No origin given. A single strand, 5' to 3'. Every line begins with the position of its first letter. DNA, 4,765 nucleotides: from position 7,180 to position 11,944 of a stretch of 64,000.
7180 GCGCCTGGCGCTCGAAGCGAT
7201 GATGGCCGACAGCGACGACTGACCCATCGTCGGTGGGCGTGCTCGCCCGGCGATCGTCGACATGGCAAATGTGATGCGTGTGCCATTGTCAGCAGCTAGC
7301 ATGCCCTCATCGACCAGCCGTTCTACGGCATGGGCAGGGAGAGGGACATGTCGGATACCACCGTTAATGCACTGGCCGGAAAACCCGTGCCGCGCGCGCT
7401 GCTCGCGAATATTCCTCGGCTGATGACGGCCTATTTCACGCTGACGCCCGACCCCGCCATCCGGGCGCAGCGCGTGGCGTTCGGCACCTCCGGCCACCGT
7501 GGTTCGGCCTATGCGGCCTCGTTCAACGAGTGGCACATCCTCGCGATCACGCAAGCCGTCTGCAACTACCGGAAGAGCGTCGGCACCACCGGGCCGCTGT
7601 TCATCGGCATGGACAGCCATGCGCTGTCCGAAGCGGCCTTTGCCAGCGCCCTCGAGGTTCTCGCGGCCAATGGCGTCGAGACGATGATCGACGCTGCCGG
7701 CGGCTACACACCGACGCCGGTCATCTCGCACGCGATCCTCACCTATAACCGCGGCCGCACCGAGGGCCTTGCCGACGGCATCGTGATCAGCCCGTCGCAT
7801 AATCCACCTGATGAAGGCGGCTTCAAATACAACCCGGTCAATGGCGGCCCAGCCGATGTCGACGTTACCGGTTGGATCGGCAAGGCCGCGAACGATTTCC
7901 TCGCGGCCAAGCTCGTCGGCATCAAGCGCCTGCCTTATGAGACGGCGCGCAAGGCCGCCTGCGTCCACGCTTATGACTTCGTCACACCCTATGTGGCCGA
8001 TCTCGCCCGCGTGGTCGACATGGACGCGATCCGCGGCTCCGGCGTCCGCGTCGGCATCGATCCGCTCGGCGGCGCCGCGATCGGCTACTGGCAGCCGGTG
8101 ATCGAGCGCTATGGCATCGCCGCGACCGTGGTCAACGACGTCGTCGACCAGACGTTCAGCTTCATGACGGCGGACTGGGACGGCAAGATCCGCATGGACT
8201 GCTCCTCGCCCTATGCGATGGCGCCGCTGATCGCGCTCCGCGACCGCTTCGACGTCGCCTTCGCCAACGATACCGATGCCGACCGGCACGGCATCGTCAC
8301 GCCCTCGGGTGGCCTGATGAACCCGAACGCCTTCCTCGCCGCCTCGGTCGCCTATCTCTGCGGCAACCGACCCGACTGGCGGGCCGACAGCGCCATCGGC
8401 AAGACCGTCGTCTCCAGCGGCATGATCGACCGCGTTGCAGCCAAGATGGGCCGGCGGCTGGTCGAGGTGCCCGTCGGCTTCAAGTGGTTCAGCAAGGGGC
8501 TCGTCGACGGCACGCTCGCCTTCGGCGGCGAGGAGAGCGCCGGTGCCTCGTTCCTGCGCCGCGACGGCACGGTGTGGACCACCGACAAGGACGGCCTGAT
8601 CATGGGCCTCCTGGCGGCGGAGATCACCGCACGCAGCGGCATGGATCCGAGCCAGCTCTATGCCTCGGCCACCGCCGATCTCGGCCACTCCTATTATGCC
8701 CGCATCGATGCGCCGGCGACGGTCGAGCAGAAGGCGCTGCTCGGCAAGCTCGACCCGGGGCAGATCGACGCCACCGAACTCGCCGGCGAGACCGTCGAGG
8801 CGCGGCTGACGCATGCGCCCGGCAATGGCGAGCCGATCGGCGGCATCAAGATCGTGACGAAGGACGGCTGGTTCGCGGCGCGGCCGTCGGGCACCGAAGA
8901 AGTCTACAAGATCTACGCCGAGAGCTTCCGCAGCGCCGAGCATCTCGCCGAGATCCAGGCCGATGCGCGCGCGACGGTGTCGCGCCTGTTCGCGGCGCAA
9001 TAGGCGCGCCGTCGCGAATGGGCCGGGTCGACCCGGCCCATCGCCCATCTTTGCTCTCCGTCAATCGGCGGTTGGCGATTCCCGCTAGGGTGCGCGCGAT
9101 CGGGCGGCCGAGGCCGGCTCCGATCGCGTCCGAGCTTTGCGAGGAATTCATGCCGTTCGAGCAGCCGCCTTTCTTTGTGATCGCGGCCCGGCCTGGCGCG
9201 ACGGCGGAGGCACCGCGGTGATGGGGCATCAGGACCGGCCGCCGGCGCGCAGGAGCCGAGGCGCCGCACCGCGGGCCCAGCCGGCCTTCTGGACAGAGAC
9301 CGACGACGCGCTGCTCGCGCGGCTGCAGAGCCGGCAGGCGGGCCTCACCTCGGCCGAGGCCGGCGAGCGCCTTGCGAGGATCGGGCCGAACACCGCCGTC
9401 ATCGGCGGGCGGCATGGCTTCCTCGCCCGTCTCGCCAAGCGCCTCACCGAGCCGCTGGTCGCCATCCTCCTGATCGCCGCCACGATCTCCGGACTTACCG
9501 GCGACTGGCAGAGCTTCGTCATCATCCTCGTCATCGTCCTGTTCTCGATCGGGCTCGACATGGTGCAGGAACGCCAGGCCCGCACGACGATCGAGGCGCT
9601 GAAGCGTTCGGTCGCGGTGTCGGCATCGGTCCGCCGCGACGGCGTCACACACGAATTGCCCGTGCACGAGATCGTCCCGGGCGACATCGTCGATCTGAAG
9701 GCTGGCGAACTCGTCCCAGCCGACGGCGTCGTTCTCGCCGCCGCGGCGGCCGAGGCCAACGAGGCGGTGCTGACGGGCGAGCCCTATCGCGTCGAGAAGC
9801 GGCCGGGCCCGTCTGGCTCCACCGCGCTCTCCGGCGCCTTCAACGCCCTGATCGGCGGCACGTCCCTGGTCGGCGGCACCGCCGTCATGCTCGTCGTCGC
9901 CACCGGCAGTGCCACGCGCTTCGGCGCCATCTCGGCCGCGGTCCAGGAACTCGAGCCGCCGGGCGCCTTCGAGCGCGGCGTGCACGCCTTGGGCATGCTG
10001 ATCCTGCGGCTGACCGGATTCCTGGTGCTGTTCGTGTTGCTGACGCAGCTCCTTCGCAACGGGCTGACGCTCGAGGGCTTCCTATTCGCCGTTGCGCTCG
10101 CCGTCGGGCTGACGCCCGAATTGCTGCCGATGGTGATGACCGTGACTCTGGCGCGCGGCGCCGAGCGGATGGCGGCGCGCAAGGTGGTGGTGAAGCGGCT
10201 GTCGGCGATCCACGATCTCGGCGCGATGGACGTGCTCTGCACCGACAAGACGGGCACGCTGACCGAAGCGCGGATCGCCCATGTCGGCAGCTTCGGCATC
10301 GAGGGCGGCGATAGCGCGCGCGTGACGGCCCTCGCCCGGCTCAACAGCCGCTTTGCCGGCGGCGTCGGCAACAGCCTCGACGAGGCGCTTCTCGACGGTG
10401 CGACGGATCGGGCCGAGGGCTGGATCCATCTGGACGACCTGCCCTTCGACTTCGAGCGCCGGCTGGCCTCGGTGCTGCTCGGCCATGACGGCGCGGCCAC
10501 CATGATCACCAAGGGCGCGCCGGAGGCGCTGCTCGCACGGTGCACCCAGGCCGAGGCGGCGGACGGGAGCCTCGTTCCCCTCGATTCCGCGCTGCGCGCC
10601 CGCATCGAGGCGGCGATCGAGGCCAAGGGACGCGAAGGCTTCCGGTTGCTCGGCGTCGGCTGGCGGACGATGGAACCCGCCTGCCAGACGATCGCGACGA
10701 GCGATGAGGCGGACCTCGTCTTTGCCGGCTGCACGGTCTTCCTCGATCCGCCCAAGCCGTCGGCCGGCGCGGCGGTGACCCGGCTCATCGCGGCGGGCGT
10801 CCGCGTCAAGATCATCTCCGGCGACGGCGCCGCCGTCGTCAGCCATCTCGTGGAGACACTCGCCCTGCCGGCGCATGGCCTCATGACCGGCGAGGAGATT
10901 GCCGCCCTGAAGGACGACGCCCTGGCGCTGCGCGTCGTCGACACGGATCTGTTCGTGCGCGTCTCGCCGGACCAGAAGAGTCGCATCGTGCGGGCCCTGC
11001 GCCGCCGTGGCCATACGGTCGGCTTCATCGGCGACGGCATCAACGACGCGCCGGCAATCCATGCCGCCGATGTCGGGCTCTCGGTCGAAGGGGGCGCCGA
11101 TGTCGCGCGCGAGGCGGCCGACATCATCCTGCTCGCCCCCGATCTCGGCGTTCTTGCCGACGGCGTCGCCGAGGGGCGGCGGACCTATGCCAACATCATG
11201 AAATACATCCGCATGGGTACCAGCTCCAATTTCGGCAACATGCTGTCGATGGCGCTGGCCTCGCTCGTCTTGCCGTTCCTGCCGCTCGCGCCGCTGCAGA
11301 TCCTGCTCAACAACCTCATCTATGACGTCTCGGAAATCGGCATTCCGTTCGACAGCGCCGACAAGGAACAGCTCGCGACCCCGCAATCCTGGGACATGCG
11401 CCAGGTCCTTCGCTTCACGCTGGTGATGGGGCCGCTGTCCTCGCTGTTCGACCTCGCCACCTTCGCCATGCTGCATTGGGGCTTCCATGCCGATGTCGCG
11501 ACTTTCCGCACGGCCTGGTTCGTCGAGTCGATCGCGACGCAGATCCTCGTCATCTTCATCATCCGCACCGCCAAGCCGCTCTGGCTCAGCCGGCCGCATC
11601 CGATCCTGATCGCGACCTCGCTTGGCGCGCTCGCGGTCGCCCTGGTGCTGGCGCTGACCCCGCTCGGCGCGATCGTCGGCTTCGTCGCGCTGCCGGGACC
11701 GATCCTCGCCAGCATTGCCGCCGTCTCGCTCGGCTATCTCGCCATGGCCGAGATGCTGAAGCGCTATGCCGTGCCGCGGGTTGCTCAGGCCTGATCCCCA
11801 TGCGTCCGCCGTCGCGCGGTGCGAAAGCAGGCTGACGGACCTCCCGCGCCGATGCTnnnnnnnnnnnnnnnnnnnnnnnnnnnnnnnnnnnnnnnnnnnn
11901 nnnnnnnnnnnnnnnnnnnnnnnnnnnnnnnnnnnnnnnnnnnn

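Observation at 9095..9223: Candidate MgtL-like proline-rich leader peptide upstream of an alphaproteobacterial mgtA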

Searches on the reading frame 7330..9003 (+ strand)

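Call 6: search_protein_families(library=ncbifam, proteins=[window:7330-9003:+])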
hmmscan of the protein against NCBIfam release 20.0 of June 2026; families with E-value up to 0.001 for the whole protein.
window:7330-9003:+ (557 aa): 6 families
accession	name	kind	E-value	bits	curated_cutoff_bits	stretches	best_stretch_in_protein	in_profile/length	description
TIGR01132.1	pgm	equivalog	5.1e-259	860.2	778.05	1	11-554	2-545/546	phosphoglucomutase (alpha-D-glucose-1,6-bisphosphate-dependent)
TIGR03990.1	Arch_GlmM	equivalog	9.4e-37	126.9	439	1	51-542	4-436/444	phosphoglucosamine mutase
NF005737.0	PRK07564.1-1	equivalog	1.2e-29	103.4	378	1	51-467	16-423/543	alpha-D-glucose phosphate-specific phosphoglucomutase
TIGR01455.1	glmM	equivalog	1.4e-17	63.6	447.55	1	51-446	1-363/442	phosphoglucosamine mutase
NF046027.1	PhglucPhmanMutPgmG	equivalog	3.4e-12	45.8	600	1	89-377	46-300/460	phosphoglucomutase/phosphomannomutase PgmG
NF007088.0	PRK09542.1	equivalog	1.8e-08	33.8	618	1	148-550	97-453/456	phosphomannomutase/phosphoglucomutase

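Call 7: search_protein_families(library=pfam, proteins=[window:7330-9003:+])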
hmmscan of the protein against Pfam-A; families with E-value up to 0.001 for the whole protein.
window:7330-9003:+ (557 aa): 4 families
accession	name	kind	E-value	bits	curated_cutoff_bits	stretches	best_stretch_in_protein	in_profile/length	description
PF02878.22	PGM_PMM_I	-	1.2e-29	103.2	22.5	1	49-187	2-131/138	Phosphoglucomutase/phosphomannomutase, alpha/beta/alpha domain I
PF02880.22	PGM_PMM_III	-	6.3e-27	94.4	20.7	1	331-446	1-110/115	Phosphoglucomutase/phosphomannomutase, alpha/beta/alpha domain III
PF02879.22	PGM_PMM_II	-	2.9e-14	53.9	29.3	1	220-327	2-103/103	Phosphoglucomutase/phosphomannomutase, alpha/beta/alpha domain II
PF00408.26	PGM_PMM_IV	-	2.6e-09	37.5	23.1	1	496-547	21-66/68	Phosphoglucomutase/phosphomannomutase, C-terminal domain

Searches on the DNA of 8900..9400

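Call 5: search_rna_families(source=window, start=8900, end=9400, threshold=evalue, max_evalue=10)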
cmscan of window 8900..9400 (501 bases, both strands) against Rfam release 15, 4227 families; matches with E-value up to 10: 3.
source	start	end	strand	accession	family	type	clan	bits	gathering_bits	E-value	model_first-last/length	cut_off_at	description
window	9166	9262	+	RF03240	MIR5534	Gene; miRNA;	-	16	79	3.5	1-102/102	no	MIR5534 microRNA precursor family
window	8962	9054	+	RF02234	sX15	Gene; sRNA;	-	14.1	55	8.2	1-159/159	no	Xanthomonadaceae sRNA sX15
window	8972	9071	-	RF02404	P33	Gene; sRNA;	-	13.2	45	4.1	1-160/160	no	Pseudomonas sRNA P33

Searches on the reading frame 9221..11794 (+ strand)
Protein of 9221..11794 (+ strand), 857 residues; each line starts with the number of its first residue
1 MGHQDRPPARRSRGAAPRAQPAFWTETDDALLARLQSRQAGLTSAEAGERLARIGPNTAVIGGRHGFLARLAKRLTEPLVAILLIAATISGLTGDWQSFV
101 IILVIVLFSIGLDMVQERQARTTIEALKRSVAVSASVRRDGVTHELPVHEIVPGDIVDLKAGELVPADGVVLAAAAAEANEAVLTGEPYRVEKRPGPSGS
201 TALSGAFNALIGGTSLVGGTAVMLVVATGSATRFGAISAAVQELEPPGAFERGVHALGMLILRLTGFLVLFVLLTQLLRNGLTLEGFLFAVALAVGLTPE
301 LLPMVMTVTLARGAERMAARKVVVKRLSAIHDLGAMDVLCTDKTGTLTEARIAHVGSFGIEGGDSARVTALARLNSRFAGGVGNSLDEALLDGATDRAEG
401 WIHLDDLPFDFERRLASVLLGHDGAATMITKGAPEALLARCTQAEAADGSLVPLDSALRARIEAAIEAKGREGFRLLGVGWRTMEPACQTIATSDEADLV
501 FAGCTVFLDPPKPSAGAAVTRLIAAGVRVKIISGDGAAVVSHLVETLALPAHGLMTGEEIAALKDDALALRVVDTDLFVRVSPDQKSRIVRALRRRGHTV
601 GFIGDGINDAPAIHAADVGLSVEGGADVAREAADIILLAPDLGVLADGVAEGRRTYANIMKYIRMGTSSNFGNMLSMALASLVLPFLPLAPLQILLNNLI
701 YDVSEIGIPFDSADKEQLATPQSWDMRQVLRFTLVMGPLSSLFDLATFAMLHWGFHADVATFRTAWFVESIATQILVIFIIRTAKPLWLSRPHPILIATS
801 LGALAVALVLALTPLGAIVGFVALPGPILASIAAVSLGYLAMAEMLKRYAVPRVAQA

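Call 6: search_protein_families(library=ncbifam, proteins=[window:9221-11794:+])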
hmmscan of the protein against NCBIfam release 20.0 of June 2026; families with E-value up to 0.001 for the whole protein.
window:9221-11794:+ (857 aa): 21 families
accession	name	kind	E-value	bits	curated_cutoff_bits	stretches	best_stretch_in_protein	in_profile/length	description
TIGR01524.1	ATPase-IIIB_Mg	equivalog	2.5e-227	756.8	610.75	1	28-853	20-863/867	magnesium-translocating P-type ATPase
NF011702.0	PRK15122.1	subfamily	9.8e-209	695.5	975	1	27-855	35-904/907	magnesium-translocating P-type ATPase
TIGR01647.1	ATPase-IIIA_H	equivalog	6e-120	401.7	615.5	1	41-811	1-753/755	plasma-membrane proton-efflux P-type ATPase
TIGR01522.1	ATPase-IIA2_Ca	equivalog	4.8e-103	345.5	798.3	1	35-723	16-715/854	calcium-transporting P-type ATPase, PMR1-type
TIGR01116.1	ATPase-IIA1_Ca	equivalog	9.2e-92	308.5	703.4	2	75-352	5-281/799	calcium-translocating P-type ATPase, SERCA-type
TIGR01523.1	ATPase-IID_K-Na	equivalog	7.1e-74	249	645.05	3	397-701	479-801/997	potassium/sodium efflux P-type ATPase, fungal-type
TIGR01494.1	ATPase_P-type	subfamily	1.4e-70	238.1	62.3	2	102-353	2-228/478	HAD-IC family P-type ATPase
TIGR01517.1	ATPase-IIB_Ca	equivalog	1.3e-66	225.4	507.05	1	32-702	45-732/882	calcium-translocating P-type ATPase, PMCA-type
TIGR01106.1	ATPase-IIC_X-K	subfamily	2.9e-59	200.9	946.1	3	39-353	34-361/997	Na,H/K antiporter P-type ATPase subunit alpha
TIGR01525.1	ATPase-IB_hvy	subfamily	7.3e-54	183.6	346.25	2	83-353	5-265/560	heavy metal translocating P-type ATPase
TIGR01657.1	P-ATPase-V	hypoth_equivalog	1.1e-48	165.5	618.25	3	34-360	132-472/1055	ATP13A2 family polyamine export P-type ATPase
TIGR01512.1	ATPase-IB2_Cd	subfamily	8.2e-44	150.1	313.5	2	82-352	4-250/494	cadmium family heavy metal-translocating P-type ATPase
TIGR01511.1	ATPase-IB1_Cu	subfamily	1e-40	140.2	397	2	96-352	43-277/542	copper-translocating P-type ATPase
TIGR01497.1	kdpB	equivalog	6.1e-25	87.4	527.9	2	101-420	72-385/675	potassium-transporting ATPase subunit KdpB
NF008262.1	PRK11033.1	equivalog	3.1e-24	85.4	1005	2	575-664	598-686/731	zinc/cadmium/mercury/lead-transporting ATPase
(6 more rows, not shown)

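Call 7: search_protein_families(library=pfam, proteins=[window:9221-11794:+])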
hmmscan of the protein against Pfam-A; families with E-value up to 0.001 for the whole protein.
window:9221-11794:+ (857 aa): 5 families
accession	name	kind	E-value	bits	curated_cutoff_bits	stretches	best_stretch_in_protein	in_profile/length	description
PF00122.25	E1-E2_ATPase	-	1e-39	136.4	28.1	1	132-319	4-180/181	E1-E2 ATPase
PF00689.26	Cation_ATPase_C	-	6.4e-20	72.1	27.3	1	686-848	1-174/175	Cation transporting ATPase, C-terminus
PF00690.31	Cation_ATPase_N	-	3.2e-13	49.6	20.4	1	24-90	2-69/69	Cation transporter/ATPase, N-terminus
PF00702.32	Hydrolase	-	3.1e-09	37.9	26.4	1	436-617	52-191/191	haloacid dehalogenase-like hydrolase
PF13246.12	Cation_ATPase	-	7.8e-06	26.3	21.7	1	400-443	45-90/91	Cation transport ATPase (P-type)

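Call 16: find_related_loci(query=window:9221-11794:+, collection=genome_contigs, flank=1500)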
Query window:9221-11794:+ (857 aa) in genome_contigs; peptide patterns used: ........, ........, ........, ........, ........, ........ (x = any residue, [..] = any of these).
117 stretches matched a pattern; 57 encode a relative of the query (tblastn E <= 1e-3); 57 distinct loci.
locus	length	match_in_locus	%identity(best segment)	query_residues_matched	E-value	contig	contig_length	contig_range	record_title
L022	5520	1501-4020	81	15-854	0e+0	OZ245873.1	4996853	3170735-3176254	MAG: Kaistia sp. isolate 50ed00f3-3914-4398-af31-d3df9f367197 genome assembly, chromosome: 1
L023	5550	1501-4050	72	5-851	0e+0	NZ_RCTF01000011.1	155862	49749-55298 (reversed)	Xanthobacter tagetidis strain ATCC 700314 NODE_11_length_155862_cov_406.424002, whole genome shotgun sequence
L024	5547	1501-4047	62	7-854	0e+0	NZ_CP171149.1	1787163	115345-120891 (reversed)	Novosphingobium sp. BL-52-GroH chromosome 2, complete sequence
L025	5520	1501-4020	61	13-852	0e+0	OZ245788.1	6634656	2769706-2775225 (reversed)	MAG: Sphingobium sp. isolate a6a472b0-7794-42b4-8f54-b6e6437b1fe4 genome assembly, chromosome: 1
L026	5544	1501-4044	62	6-851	0e+0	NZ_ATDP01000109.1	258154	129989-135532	Sphingobium lactosutens DS20 contig109, whole genome shotgun sequence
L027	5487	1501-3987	61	23-851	0e+0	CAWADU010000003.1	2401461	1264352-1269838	MAG: uncultured Alphaproteobacteria bacterium isolate MFD00822.bin.1.74 genome assembly, contig: contig_54760, whole gen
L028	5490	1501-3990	62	23-851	0e+0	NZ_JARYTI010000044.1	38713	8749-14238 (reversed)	Sphingomonas sp. AR_OL41 NODE_44_length_38753_cov_22.624476, whole genome shotgun sequence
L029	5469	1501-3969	63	34-856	0e+0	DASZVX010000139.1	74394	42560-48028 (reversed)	MAG TPA_asm: Hyphomicrobium sp. isolate SMAG_U6142 k141_886668, whole genome shotgun sequence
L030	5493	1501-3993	62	22-851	0e+0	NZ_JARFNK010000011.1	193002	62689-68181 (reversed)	Sphingobium arseniciresistens strain H39-3-25 spades_K_21_77_11, whole genome shotgun sequence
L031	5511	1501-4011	58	15-851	0e+0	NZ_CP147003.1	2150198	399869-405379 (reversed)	Novosphingobium sp. BL-8H chromosome 2, complete sequence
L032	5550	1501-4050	61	17-852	0e+0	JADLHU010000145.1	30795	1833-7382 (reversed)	MAG: Novosphingobium sp. isolate SJ488 c_000001375200, whole genome shotgun sequence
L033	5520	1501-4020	59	11-847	0e+0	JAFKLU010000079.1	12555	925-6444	MAG: Sphingomonadales bacterium isolate SCN18_30_10_14_R1_B_66_9 SCN18_30_10_14_R1_B_scaffold_2416, whole genome shotgun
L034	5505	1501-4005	60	23-857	0e+0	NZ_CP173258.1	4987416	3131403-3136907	Sphingomonas sp. MMS24-J13 chromosome, complete genome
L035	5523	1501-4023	58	10-851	0e+0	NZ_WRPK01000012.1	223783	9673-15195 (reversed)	Sphingomonas formosensis strain CC-Nfb-2 NODE_12_length_223783_cov_28.209750_cov_28.209750, whole genome shotgun sequenc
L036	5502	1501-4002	59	23-856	0e+0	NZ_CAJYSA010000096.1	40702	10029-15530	MAG: uncultured Sphingomonas sp. isolate SP415_1_metabat2_genome_mining.10, whole genome shotgun sequence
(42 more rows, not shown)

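Call 19: find_related_loci(query=window:9221-11794:+, collection=metagenome_contigs, flank=1500)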
Query window:9221-11794:+ (857 aa) in metagenome_contigs; peptide patterns used: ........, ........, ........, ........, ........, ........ (x = any residue, [..] = any of these).
211 stretches matched a pattern; 76 encode a relative of the query (tblastn E <= 1e-3); 76 distinct loci.
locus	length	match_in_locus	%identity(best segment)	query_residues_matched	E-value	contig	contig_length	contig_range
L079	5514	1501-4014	73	15-851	0e+0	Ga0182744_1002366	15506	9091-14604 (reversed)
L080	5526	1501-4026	62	3-851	0e+0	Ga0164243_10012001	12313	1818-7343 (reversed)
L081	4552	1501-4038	62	7-851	0e+0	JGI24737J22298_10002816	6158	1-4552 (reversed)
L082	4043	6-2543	61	13-856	0e+0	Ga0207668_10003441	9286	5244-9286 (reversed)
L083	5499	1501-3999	61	20-851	0e+0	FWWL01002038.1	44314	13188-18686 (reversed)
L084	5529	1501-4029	59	10-851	0e+0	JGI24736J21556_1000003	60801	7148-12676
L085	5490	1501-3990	60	23-851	0e+0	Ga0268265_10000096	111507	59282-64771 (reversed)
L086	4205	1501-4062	61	11-847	0e+0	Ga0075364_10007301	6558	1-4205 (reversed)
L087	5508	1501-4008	60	16-850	0e+0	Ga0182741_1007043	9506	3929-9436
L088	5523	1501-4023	62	17-855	0e+0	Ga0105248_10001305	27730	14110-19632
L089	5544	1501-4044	59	7-851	0e+0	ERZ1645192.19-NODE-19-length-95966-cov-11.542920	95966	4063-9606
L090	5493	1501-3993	62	22-851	0e+0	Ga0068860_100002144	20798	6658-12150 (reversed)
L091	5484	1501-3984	59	23-851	0e+0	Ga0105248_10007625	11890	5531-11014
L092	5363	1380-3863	59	23-851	0e+0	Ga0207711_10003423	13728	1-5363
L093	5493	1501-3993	62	22-851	0e+0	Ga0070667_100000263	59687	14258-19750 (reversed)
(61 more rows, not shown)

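Call 21: find_homologous_proteins(query=window:9221-11794:+, max_evalue=1e-100)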
Query window:9221-11794:+ (857 aa): 7428 proteins with E <= 1e-100 among 8000 candidates; the best 120 are listed.
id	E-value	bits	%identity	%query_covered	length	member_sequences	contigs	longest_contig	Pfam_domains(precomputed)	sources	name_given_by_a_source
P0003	0.0e+0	1832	100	100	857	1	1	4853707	PF00702.33,PF13246.13,PF00689.27,PF00690.32,PF00122.26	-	-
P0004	0.0e+0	1415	81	98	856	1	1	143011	PF00702.33,PF13246.13,PF00689.27,PF00690.32,PF00122.26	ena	-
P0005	0.0e+0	1408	81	98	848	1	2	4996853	PF00702.33,PF13246.13,PF00689.27,PF00690.32,PF00122.26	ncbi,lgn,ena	-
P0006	0.0e+0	1320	74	97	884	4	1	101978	PF00702.33,PF13246.13,PF00689.27,PF00690.32,PF00122.26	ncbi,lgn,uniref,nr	ncbi:magnesium-translocating P-type ATPase [Bosea psychrotolerans]|uniref:Magnesium-transporting ATP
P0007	0.0e+0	1313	74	99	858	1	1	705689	PF00702.33,PF13246.13,PF00689.27,PF00690.32,PF00122.26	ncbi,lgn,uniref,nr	ncbi:magnesium-translocating P-type ATPase [Kaistia dalseonensis]|uniref:Magnesium-transporting ATPa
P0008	0.0e+0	1313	75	98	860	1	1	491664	PF00702.33,PF13246.13,PF00689.27,PF00690.32,PF00122.26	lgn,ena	-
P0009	0.0e+0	1299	67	97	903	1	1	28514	PF00702.33,PF13246.13,PF00689.27,PF00690.32,PF00122.26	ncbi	-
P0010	0.0e+0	1291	74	98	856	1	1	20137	PF00702.33,PF13246.13,PF00689.27,PF00690.32,PF00122.26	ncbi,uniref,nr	ncbi:magnesium-translocating P-type ATPase [Roseiarcaceae bacterium H3SJ34-1]|uniref:magnesium-trans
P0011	0.0e+0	1284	73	98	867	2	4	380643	PF00702.33,PF13246.13,PF00689.27,PF00690.32,PF00122.26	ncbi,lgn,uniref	ncbi:magnesium-translocating P-type ATPase [Bosea sp. 2YAB26]|uniref:magnesium-translocating P-type 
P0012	0.0e+0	1276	73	97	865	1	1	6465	PF00702.33,PF13246.13,PF00689.27,PF00690.32,PF00122.26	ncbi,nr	ncbi:MAG: Cation-transporting ATPase [Hyphomicrobiales bacterium]|nr:Cation-transporting ATPase [Hyp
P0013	0.0e+0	1275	73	97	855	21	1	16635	PF00702.33,PF13246.13,PF00689.27,PF00690.32,PF00122.26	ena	-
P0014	0.0e+0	1273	73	97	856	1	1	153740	PF00702.33,PF13246.13,PF00689.27,PF00690.32,PF00122.26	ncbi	ncbi:magnesium-translocating P-type ATPase [soil metagenome]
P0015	0.0e+0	1271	73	97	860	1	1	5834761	PF00702.33,PF13246.13,PF00689.27,PF00690.32,PF00122.26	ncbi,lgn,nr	ncbi:magnesium-translocating P-type ATPase [Allostella vacuolata]|nr:magnesium-translocating P-type 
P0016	0.0e+0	1268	73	97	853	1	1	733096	PF00702.33,PF13246.13,PF00689.27,PF00690.32,PF00122.26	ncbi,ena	-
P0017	0.0e+0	1266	72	98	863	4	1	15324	PF00702.33,PF13246.13,PF00689.27,PF00690.32,PF00122.26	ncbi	-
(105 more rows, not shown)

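Call 22: find_encoding_contigs(protein=P0004, flank=1500, max_places=3)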
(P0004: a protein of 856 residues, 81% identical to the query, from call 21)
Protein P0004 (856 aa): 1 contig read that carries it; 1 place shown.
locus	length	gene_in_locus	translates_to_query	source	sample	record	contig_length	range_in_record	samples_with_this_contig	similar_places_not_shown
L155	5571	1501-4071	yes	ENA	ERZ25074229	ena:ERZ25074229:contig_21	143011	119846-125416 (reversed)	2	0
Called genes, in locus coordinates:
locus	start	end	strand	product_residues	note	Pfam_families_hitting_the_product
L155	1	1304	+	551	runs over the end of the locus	PF02878:PGM_PMM_I, PF02879:PGM_PMM_II, PF02880:PGM_PMM_III, PF00408:PGM_PMM_IV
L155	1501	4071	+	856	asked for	PF00690:Cation_ATPase_N, PF00122:E1-E2_ATPase, PF00702:Hydrolase, PF13246:Cation_ATPase, PF00689:Cation_ATPase_C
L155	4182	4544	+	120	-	PF11162:DUF2946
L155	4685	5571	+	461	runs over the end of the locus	PF03929:PepSY_TM, PF03413:PepSY (faint)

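Call 23: find_encoding_contigs(protein=P0008, flank=1500, max_places=3)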
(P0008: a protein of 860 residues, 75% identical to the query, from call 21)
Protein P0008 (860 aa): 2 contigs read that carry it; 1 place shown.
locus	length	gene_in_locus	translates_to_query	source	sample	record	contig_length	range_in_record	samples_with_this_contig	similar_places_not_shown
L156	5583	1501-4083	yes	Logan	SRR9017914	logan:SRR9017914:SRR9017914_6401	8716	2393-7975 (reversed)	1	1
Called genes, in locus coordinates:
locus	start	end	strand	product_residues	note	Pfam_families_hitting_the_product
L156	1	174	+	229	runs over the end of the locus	PF00571:CBS, PF04972:BON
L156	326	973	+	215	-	PF04972:BON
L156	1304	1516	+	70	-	PF06150:ChaB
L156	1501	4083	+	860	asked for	PF00690:Cation_ATPase_N, PF00122:E1-E2_ATPase, PF00702:Hydrolase, PF13246:Cation_ATPase, PF00689:Cation_ATPase_C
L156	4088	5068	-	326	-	PF08240:ADH_N, PF00107:ADH_zinc_N (weak)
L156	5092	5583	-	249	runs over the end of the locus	PF00571:CBS, PF04972:BON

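Call 24: find_encoding_contigs(protein=P0006, flank=1500, max_places=2)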
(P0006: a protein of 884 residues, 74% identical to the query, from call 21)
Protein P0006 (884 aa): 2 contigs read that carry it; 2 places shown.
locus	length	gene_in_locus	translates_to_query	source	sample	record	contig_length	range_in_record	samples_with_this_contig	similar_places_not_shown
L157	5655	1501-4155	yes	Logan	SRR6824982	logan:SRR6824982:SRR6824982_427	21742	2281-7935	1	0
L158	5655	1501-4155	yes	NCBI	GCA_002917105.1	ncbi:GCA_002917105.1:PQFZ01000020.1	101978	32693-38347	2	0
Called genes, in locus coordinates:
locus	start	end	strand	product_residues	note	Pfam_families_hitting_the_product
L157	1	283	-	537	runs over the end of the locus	PF00753:Lactamase_B, PF16661:Lactamase_B_6 (weak), PF12706:Lactamase_B_2 (weak), PF10996:Beta-Casp, PF07521:RMMBL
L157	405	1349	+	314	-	PF14716:HHH_8, PF14520:HHH_5 (weak)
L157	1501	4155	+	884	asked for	PF00690:Cation_ATPase_N, PF00122:E1-E2_ATPase, PF00702:Hydrolase, PF13246:Cation_ATPase, PF00689:Cation_ATPase_C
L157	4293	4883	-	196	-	-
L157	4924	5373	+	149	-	-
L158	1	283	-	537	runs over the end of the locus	PF00753:Lactamase_B, PF16661:Lactamase_B_6 (weak), PF12706:Lactamase_B_2 (weak), PF10996:Beta-Casp, PF07521:RMMBL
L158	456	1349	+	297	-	PF14716:HHH_8, PF14520:HHH_5 (weak)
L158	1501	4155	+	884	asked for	PF00690:Cation_ATPase_N, PF00122:E1-E2_ATPase, PF00702:Hydrolase, PF13246:Cation_ATPase, PF00689:Cation_ATPase_C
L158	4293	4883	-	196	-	-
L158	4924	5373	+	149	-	-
